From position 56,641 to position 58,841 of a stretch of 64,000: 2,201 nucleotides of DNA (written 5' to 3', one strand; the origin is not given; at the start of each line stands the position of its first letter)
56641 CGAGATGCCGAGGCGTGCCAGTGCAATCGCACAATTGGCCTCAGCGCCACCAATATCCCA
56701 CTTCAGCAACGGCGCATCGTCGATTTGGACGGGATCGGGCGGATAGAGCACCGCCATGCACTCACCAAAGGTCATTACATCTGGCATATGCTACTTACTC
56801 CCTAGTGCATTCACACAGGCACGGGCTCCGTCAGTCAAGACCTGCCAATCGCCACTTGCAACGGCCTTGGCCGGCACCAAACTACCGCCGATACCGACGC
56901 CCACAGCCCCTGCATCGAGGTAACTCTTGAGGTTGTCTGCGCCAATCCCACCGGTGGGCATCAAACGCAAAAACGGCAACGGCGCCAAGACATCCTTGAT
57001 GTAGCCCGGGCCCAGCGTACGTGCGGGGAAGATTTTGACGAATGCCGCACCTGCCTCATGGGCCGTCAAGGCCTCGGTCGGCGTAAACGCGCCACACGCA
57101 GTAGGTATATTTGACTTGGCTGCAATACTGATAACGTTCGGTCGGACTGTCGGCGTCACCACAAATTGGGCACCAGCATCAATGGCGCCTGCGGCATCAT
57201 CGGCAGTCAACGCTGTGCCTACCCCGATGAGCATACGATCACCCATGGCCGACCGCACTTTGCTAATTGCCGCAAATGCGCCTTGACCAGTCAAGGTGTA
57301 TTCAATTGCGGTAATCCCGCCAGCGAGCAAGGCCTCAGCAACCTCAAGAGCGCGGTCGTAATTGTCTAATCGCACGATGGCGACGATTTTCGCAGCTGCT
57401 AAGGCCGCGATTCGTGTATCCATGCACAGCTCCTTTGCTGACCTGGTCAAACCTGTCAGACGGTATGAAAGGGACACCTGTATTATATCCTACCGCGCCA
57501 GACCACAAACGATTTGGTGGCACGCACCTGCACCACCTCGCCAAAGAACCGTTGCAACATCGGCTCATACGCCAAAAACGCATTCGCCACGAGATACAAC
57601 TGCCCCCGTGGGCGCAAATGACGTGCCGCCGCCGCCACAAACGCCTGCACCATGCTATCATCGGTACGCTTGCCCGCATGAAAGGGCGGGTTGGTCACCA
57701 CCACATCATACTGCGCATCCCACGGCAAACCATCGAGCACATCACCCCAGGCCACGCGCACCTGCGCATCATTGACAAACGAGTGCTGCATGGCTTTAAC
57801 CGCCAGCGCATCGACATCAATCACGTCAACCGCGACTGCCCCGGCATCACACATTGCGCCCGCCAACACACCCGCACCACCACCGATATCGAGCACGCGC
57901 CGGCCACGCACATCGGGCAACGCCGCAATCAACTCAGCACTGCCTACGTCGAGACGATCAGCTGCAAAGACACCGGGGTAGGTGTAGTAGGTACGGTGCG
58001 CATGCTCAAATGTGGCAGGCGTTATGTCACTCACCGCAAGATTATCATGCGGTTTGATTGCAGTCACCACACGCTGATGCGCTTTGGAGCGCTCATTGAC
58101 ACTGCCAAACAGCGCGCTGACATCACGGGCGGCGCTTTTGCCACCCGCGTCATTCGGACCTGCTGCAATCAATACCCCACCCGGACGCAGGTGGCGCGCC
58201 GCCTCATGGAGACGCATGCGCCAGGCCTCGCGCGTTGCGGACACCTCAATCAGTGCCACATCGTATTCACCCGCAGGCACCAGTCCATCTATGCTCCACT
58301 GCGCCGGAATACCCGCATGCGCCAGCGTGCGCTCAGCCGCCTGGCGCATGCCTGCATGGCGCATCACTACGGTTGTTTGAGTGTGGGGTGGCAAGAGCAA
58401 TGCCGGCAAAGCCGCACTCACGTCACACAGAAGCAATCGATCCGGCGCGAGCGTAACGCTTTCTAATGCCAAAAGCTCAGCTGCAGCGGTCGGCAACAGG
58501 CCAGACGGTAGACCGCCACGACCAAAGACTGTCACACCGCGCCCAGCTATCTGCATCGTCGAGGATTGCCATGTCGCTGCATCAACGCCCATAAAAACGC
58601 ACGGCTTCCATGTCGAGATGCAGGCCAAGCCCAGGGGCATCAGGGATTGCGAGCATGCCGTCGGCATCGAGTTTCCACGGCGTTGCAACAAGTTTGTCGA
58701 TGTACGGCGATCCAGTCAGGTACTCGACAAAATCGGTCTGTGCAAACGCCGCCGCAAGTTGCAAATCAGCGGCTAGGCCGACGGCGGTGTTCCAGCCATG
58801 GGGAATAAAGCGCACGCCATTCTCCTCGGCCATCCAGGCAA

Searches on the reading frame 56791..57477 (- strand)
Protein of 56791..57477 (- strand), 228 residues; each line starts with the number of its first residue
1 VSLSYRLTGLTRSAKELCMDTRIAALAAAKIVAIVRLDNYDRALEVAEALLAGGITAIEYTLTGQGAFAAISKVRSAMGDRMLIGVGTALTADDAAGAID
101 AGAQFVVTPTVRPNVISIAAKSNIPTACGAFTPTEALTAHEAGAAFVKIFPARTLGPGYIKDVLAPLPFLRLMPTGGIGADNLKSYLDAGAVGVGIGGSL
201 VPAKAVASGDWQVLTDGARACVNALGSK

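Call 88: search_protein_families(library=pfam, proteins=[window:56791-57477:-], max_evalue=0.00001)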
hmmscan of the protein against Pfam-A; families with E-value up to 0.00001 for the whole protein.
window:56791-57477:- (228 aa): 1 family
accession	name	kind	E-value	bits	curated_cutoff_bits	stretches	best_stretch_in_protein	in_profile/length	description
PF01081.25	Aldolase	-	3.8e-40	137.9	27.8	1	25-214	4-193/196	KDPG and KHG aldolase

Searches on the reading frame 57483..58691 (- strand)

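Call 88: search_protein_families(library=pfam, proteins=[window:57483-58691:-], max_evalue=0.00001)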
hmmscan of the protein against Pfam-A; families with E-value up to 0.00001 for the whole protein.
window:57483-58691:- (402 aa): 6 families
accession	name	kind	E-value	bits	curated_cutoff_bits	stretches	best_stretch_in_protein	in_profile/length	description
PF05175.20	MTS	-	1.6e-44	152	23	1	235-398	4-169/170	Methyltransferase small domain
PF13649.12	Methyltransf_25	-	3.3e-12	47.4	27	1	266-363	1-97/97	Methyltransferase domain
PF08241.18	Methyltransf_11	-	1.2e-08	35.9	21.2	0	267-366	1-94/95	Methyltransferase domain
PF08242.18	Methyltransf_12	-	8.4e-08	33.3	30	0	267-365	1-98/98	Methyltransferase domain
PF13489.12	Methyltransf_23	-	1.5e-07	31.7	27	0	254-367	12-116/164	Methyltransferase domain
PF06325.19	PrmA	-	3.8e-07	30.3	22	1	263-334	162-233/296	Ribosomal protein L11 methyltransferase (PrmA)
